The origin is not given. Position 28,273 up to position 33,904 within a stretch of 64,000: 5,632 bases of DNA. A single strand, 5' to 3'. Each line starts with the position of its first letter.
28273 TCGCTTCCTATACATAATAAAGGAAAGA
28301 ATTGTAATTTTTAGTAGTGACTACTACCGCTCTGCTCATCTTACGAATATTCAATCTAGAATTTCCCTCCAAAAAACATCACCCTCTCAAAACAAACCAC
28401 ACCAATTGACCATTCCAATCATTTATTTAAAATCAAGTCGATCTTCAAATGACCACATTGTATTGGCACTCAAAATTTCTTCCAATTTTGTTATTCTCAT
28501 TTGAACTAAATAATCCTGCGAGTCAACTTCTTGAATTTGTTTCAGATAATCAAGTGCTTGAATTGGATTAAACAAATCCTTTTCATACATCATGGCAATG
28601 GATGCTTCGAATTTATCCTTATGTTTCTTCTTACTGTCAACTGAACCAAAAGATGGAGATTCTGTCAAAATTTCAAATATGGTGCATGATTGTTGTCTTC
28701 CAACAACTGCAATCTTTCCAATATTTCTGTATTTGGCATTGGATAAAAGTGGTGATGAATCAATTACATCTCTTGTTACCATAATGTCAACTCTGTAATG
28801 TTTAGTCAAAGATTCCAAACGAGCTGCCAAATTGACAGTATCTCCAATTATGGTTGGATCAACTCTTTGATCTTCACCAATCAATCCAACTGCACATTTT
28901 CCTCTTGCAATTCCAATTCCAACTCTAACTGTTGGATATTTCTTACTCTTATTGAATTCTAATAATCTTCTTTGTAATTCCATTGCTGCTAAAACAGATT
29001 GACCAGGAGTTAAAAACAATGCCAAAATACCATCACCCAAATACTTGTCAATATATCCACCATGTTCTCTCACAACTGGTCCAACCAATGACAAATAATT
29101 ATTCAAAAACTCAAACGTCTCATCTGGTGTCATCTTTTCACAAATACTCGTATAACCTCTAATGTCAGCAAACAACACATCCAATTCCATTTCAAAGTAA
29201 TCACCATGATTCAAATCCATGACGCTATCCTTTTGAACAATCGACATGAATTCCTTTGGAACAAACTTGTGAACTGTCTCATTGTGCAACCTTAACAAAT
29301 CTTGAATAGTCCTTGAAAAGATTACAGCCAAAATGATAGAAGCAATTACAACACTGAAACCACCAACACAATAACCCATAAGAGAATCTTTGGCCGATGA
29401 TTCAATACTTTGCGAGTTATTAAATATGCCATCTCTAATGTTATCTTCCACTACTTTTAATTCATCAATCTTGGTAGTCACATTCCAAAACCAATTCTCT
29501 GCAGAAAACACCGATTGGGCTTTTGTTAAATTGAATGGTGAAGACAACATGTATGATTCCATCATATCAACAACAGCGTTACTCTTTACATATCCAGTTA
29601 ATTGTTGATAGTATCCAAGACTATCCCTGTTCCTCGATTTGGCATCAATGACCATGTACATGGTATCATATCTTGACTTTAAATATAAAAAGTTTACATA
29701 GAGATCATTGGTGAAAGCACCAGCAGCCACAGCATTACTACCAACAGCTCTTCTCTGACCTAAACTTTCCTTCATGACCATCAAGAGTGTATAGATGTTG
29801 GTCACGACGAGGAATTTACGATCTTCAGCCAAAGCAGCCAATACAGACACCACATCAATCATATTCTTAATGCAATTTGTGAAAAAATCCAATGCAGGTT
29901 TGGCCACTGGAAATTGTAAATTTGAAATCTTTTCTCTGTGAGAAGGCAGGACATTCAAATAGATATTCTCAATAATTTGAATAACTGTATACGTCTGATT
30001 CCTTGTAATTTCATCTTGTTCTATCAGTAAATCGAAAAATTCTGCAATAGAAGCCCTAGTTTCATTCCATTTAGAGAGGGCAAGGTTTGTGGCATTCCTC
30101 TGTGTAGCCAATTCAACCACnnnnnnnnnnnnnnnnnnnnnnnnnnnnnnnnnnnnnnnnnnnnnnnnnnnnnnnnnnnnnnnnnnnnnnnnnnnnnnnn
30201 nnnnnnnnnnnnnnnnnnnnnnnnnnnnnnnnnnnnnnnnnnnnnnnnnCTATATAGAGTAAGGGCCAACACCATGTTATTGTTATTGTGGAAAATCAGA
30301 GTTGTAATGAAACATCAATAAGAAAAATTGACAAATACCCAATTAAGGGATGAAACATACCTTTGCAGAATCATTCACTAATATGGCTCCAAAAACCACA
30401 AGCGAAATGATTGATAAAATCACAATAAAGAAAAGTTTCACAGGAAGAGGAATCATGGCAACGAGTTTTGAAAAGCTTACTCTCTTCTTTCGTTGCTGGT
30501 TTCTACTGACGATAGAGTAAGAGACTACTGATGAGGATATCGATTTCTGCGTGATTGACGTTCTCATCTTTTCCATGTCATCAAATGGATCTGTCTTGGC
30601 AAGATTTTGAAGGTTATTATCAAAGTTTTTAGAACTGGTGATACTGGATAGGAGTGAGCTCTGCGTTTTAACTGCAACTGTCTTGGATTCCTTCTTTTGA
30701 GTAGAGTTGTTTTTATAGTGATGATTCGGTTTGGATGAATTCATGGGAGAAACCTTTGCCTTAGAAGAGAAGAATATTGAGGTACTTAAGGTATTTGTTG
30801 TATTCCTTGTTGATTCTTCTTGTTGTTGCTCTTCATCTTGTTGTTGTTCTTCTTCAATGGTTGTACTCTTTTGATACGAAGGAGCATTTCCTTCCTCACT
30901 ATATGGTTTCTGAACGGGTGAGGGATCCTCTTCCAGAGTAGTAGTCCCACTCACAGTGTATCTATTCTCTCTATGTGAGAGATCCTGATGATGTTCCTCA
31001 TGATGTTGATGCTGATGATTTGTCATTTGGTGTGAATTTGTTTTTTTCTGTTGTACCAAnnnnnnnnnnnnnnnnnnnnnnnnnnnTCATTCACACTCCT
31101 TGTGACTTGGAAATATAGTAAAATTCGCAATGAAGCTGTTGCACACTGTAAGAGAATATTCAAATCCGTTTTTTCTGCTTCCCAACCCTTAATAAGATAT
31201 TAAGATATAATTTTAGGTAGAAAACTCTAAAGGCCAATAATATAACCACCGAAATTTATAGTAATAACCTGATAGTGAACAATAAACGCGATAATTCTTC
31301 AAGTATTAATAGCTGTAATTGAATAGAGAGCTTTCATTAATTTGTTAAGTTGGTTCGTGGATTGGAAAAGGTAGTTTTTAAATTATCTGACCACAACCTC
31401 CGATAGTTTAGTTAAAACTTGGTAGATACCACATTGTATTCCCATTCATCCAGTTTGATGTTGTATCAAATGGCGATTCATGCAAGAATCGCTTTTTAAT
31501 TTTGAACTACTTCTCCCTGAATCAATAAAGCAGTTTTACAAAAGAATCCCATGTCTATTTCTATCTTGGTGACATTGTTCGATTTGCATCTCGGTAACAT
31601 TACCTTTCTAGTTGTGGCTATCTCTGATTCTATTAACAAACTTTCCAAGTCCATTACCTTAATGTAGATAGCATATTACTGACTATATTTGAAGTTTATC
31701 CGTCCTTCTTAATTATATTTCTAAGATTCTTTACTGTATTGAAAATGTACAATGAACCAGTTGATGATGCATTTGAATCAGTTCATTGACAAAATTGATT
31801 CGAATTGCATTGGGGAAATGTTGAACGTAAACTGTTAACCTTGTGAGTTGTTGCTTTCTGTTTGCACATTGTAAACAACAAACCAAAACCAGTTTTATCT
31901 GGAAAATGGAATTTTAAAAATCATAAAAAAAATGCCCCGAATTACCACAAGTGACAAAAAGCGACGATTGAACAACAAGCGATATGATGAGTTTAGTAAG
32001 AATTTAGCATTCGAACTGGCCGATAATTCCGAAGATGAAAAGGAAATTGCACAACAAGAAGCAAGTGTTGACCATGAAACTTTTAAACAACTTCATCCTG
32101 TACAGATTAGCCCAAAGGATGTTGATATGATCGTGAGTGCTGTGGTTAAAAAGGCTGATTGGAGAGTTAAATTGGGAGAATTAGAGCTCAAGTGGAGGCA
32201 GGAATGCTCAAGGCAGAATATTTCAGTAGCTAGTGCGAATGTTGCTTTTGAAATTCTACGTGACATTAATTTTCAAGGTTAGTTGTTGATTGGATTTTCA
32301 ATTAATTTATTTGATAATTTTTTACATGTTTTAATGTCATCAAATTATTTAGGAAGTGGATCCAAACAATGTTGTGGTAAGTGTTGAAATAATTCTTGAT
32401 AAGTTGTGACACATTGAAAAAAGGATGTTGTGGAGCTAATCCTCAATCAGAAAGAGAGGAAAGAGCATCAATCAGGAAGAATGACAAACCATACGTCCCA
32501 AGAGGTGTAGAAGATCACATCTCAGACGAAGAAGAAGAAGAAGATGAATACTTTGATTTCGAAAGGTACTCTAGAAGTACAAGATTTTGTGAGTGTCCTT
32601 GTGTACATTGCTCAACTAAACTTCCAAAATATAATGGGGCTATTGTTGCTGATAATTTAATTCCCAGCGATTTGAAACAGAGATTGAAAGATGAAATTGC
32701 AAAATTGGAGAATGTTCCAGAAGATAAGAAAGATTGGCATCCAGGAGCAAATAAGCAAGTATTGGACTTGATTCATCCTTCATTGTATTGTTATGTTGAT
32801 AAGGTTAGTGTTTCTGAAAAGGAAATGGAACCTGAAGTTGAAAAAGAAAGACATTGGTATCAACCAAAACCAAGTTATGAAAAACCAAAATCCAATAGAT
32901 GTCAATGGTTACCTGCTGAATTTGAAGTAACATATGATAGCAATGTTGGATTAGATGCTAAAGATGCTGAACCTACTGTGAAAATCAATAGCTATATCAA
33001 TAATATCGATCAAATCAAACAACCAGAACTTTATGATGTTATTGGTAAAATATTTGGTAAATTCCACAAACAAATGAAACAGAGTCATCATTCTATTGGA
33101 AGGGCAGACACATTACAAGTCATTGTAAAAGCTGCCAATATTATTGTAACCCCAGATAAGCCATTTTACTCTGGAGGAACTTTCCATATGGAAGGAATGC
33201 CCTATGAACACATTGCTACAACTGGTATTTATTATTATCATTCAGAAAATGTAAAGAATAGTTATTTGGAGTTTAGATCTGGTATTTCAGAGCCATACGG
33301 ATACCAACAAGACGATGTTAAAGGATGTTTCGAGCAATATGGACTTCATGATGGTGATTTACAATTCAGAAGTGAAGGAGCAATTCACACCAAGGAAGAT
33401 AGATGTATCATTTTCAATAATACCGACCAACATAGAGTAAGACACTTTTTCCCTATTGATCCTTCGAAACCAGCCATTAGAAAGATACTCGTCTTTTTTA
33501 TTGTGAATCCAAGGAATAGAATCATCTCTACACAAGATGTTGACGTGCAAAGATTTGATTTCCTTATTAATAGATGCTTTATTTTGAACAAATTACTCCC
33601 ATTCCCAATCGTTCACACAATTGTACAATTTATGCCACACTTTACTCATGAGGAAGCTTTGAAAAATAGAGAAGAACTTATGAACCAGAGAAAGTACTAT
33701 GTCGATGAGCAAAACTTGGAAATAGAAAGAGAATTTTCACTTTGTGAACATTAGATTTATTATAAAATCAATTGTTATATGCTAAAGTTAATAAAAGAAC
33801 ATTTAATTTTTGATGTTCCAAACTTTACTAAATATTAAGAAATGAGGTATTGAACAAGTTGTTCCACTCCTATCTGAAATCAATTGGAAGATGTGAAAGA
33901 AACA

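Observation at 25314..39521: Cluster of three paralogous receptor-type nucleotidyl cyclases with an extracellular NIT-like (nitrate/nitrite-sensor-type) domain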

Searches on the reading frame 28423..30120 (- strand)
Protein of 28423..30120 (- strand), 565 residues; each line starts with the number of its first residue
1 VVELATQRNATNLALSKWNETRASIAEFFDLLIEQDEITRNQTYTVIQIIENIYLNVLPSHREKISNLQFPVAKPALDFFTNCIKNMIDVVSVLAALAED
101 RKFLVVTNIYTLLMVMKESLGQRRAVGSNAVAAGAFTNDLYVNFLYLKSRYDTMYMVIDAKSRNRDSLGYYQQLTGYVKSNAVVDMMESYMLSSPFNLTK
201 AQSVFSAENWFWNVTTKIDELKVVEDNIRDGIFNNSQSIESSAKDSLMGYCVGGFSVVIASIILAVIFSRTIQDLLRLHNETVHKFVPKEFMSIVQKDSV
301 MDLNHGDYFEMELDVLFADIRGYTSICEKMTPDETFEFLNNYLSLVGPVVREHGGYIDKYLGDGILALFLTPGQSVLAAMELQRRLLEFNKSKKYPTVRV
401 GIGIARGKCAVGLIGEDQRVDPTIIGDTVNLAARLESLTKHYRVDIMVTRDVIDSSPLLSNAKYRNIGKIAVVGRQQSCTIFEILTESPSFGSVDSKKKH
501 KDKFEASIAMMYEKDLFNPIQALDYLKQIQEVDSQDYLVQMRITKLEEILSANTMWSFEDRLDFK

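Call 3: search_protein_families(library=pfam, proteins=[window:28423-30120:-], max_evalue=1)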
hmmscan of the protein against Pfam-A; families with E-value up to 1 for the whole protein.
window:28423-30120:- (565 aa): 2 families
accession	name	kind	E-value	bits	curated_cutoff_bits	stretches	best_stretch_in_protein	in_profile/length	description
PF08376.15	NIT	-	7e-30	105.6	24.9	1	3-231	28-237/239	Nitrate and nitrite sensing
PF00211.25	Guanylate_cyc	-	3.2e-17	63.1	21.9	1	314-479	10-177/183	Adenylate and Guanylate cyclase catalytic domain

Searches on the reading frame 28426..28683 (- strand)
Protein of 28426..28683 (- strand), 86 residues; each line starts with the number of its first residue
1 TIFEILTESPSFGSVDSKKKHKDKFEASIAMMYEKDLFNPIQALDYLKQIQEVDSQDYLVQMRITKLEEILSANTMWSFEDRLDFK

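Call 55: search_protein_families(library=pfam, proteins=[window:28426-28683:-], max_evalue=10)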
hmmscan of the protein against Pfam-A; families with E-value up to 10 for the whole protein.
seq(86 aa): 1 family
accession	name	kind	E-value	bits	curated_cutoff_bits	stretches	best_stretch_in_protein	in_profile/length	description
PF04985.20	Phage_tube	-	0.1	12.8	22.4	1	16-63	112-161/165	Phage tail tube protein FII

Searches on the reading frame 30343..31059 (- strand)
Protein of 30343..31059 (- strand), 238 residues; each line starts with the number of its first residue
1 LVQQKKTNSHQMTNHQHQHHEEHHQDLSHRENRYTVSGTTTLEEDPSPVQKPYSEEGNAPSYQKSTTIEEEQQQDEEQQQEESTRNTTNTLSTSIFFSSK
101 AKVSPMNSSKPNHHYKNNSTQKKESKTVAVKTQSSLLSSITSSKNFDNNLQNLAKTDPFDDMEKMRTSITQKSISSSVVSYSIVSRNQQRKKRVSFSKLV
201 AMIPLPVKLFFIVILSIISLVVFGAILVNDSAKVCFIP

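Call 3: search_protein_families(library=pfam, proteins=[window:30343-31059:-], max_evalue=1)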
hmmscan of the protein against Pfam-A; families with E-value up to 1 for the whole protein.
window:30343-31059:- (238 aa): 1 family
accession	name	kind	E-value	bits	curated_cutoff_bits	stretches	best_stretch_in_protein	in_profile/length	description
PF12608.13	T4bSS_IcmS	-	0.11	13.4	27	1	55-107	12-64/93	Type IVb secretion, IcmS, effector-recruitment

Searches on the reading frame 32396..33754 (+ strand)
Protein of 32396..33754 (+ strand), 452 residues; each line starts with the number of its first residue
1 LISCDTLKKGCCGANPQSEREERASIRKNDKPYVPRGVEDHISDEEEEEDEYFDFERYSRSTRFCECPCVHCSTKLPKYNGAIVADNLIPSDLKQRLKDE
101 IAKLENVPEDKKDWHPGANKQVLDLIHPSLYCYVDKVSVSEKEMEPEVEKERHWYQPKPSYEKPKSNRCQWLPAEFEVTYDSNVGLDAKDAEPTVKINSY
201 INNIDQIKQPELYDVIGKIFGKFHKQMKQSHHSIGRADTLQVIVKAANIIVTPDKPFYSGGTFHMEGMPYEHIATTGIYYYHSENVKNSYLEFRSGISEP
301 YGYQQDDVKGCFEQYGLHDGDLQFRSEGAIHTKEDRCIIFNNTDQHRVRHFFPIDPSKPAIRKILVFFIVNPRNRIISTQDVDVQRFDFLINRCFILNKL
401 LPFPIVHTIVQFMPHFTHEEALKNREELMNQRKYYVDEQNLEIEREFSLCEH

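Call 16: search_protein_families(library=pfam, proteins=[window:32396-33754:+], max_evalue=0.001)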
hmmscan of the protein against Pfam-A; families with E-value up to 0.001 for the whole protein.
window:32396-33754:+ (452 aa): 1 family
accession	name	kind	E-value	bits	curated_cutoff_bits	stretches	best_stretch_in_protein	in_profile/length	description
PF14033.12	DUF4246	-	1.2e-78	265.4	26.7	2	231-390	236-398/401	Protein of unknown function (DUF4246)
